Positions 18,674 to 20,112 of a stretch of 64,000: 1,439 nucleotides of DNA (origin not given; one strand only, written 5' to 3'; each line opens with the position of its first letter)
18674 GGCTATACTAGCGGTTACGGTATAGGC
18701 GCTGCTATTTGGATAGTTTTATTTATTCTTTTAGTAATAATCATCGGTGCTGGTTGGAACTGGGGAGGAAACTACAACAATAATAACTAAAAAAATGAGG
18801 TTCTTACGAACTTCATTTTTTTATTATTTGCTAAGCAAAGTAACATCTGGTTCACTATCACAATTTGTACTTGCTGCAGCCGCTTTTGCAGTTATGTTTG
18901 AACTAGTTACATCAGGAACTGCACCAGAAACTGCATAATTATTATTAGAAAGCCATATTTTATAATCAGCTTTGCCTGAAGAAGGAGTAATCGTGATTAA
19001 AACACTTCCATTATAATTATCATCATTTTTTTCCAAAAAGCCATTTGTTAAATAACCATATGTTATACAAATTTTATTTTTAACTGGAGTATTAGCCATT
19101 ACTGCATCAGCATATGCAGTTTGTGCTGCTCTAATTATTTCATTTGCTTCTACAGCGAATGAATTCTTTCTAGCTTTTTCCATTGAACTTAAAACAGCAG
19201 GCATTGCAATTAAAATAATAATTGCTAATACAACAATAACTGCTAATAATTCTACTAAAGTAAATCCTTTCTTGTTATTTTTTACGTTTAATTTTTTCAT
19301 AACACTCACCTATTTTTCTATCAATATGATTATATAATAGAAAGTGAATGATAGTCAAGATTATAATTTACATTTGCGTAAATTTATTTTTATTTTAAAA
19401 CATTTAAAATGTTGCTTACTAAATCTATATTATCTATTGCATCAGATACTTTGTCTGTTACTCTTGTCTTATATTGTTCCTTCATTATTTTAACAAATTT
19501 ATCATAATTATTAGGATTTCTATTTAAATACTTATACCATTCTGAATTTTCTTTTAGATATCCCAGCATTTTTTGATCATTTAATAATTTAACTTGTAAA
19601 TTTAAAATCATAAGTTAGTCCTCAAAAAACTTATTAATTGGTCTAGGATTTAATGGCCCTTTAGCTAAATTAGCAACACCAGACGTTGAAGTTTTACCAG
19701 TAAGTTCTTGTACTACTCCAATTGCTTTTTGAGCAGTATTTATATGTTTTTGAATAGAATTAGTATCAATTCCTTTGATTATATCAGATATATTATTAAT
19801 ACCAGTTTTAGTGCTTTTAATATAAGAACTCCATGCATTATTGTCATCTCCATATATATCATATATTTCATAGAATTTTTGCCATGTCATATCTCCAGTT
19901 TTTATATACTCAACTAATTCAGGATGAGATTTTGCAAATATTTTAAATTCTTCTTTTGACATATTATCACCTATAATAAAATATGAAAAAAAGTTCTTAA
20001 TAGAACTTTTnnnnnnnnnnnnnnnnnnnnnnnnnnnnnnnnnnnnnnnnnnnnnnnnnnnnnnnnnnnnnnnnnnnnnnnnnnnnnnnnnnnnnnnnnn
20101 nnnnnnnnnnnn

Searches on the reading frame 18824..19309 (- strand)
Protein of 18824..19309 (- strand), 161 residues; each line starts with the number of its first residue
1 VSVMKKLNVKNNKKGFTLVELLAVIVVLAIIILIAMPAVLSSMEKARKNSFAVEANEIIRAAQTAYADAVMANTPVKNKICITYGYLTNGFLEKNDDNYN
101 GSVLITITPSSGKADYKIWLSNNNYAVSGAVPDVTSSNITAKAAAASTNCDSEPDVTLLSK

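Call 81: search_protein_families(library=pfam, proteins=[window:18824-19309:-], max_evalue=0.01)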
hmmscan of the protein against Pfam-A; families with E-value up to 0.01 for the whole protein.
window:18824-19309:- (161 aa): 1 family
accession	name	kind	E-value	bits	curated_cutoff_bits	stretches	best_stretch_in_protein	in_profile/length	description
PF07963.17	N_methyl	-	9e-09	35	21.2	1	10-36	1-27/27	Prokaryotic N-terminal methylation motif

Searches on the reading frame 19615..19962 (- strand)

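Call 81: search_protein_families(library=pfam, proteins=[window:19615-19962:-], max_evalue=0.01)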
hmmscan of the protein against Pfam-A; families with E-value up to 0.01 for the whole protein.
window:19615-19962:- (115 aa): 1 family
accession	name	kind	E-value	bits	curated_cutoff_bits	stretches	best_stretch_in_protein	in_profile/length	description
PF14071.11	YlbD_coat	-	3.3e-18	66.6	27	1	4-95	1-109/126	Putative coat protein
